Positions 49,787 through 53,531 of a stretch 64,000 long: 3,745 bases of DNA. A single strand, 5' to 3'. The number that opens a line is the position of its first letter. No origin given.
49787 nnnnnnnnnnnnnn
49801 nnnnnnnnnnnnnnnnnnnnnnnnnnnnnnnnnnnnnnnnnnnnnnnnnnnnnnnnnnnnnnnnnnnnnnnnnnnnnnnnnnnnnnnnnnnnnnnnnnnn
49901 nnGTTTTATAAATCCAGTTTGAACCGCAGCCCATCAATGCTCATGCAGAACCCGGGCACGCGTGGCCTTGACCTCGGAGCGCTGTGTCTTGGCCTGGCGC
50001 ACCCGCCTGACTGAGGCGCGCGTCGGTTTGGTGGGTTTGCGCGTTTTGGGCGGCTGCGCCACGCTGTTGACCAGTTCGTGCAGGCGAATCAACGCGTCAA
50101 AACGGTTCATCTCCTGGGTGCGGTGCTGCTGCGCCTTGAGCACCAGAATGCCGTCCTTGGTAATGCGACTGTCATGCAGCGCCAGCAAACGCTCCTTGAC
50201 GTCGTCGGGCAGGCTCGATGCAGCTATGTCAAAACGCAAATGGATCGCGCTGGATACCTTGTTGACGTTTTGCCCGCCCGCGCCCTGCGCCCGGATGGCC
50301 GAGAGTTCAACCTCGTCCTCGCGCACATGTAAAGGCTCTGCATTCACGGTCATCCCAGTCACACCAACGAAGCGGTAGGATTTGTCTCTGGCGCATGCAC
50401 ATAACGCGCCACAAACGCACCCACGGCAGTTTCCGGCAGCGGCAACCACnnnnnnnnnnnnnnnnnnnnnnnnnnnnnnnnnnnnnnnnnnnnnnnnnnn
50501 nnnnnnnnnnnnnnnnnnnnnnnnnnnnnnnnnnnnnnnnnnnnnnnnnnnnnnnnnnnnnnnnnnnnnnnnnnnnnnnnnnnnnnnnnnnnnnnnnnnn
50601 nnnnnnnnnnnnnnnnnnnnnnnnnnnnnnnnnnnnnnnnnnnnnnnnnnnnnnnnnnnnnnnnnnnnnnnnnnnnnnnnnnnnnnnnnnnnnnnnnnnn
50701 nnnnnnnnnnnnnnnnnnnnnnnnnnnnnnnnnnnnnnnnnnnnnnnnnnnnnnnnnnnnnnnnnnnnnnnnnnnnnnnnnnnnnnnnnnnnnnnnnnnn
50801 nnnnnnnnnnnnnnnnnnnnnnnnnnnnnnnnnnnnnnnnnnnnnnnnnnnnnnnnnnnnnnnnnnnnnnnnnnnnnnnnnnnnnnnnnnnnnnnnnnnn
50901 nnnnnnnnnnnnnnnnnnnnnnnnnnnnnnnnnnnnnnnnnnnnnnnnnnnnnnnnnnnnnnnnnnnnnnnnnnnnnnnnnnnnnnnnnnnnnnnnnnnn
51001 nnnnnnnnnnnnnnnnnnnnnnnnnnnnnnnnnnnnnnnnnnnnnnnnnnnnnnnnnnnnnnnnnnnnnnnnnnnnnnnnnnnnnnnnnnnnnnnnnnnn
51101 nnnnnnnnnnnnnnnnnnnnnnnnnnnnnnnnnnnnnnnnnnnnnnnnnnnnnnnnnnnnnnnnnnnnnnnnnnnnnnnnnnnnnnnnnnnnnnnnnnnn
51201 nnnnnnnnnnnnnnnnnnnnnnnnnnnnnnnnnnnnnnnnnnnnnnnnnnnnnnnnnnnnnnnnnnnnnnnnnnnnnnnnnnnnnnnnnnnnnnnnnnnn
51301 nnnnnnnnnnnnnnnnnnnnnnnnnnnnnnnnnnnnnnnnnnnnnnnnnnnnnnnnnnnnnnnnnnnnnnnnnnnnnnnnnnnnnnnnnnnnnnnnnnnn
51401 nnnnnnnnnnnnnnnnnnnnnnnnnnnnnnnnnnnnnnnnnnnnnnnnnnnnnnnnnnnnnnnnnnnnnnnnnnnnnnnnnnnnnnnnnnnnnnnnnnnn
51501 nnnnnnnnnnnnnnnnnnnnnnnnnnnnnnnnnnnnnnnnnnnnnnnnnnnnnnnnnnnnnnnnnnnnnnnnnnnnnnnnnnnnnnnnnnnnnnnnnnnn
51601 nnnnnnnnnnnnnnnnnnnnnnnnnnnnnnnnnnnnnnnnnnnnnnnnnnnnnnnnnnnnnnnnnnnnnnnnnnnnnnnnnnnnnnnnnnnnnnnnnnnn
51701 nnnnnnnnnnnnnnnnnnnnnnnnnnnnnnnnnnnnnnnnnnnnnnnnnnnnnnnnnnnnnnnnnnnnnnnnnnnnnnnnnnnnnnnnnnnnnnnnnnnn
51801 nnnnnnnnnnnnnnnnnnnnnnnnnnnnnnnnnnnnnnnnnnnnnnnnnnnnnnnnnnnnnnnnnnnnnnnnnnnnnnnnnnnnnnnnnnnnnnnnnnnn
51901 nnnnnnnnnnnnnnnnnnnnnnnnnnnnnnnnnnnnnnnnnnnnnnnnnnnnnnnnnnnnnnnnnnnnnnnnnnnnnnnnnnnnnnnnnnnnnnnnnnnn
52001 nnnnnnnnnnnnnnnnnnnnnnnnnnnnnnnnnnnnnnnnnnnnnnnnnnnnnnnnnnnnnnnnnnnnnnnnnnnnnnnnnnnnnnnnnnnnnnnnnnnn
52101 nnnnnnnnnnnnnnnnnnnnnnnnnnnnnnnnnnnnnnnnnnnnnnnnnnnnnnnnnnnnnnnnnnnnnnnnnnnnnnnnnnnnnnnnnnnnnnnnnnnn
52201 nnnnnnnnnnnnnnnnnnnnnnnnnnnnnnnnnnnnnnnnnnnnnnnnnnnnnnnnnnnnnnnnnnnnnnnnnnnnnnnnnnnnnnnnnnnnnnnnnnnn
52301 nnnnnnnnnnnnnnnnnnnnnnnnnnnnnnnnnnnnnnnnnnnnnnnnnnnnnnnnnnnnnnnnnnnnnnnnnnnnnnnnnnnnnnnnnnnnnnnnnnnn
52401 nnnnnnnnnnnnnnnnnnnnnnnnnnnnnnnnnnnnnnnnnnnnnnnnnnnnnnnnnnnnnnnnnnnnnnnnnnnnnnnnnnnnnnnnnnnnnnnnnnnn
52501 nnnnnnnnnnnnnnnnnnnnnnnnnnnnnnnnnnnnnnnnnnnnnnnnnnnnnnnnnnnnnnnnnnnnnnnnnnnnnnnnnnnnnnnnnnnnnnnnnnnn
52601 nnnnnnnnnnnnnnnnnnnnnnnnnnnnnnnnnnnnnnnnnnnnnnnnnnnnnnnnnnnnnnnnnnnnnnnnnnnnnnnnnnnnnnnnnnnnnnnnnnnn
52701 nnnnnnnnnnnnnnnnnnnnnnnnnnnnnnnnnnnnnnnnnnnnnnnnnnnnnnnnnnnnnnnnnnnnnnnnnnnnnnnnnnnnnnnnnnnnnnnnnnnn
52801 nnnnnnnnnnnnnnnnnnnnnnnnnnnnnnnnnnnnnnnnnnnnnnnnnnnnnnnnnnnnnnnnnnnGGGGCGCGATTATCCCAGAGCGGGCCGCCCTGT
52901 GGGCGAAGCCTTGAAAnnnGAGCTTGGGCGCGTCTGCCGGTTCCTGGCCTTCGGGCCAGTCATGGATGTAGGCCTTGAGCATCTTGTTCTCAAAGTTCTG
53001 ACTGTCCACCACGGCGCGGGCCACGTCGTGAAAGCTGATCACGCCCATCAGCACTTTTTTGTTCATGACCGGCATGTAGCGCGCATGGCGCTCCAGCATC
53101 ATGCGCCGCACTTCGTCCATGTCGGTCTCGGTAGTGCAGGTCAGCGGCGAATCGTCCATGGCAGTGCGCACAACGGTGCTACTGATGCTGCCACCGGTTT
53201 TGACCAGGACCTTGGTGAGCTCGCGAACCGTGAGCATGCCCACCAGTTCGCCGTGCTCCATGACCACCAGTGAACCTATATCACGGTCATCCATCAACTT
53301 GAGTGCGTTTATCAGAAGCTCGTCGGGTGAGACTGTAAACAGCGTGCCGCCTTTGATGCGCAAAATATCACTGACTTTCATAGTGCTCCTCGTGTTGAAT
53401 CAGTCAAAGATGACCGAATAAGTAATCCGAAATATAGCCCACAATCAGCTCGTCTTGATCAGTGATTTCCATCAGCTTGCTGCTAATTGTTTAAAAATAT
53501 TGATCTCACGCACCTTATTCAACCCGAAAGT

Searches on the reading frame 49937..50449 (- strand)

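Call 69: search_protein_families(library=pfam, proteins=[window:49937-50449:-], max_evalue=0.001)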
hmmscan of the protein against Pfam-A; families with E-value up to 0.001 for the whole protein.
window:49937-50449:- (171 aa): 1 family
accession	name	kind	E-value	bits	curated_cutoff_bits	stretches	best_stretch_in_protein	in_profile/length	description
PF00472.26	RF-1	-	7.5e-21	74.7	35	1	40-167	5-112/116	RF-1 domain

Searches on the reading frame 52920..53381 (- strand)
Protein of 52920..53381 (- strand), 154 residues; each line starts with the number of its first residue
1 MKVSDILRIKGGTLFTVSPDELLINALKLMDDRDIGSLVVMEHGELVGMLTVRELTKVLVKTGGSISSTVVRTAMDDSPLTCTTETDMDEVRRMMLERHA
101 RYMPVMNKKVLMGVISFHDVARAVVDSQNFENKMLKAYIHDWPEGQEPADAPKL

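Call 69: search_protein_families(library=pfam, proteins=[window:52920-53381:-], max_evalue=0.001)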
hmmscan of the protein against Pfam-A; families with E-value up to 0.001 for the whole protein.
window:52920-53381:- (154 aa): 1 family
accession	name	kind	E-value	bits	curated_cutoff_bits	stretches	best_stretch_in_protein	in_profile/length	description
PF00571.33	CBS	-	6.1e-19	68.5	24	2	14-60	9-56/57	CBS domain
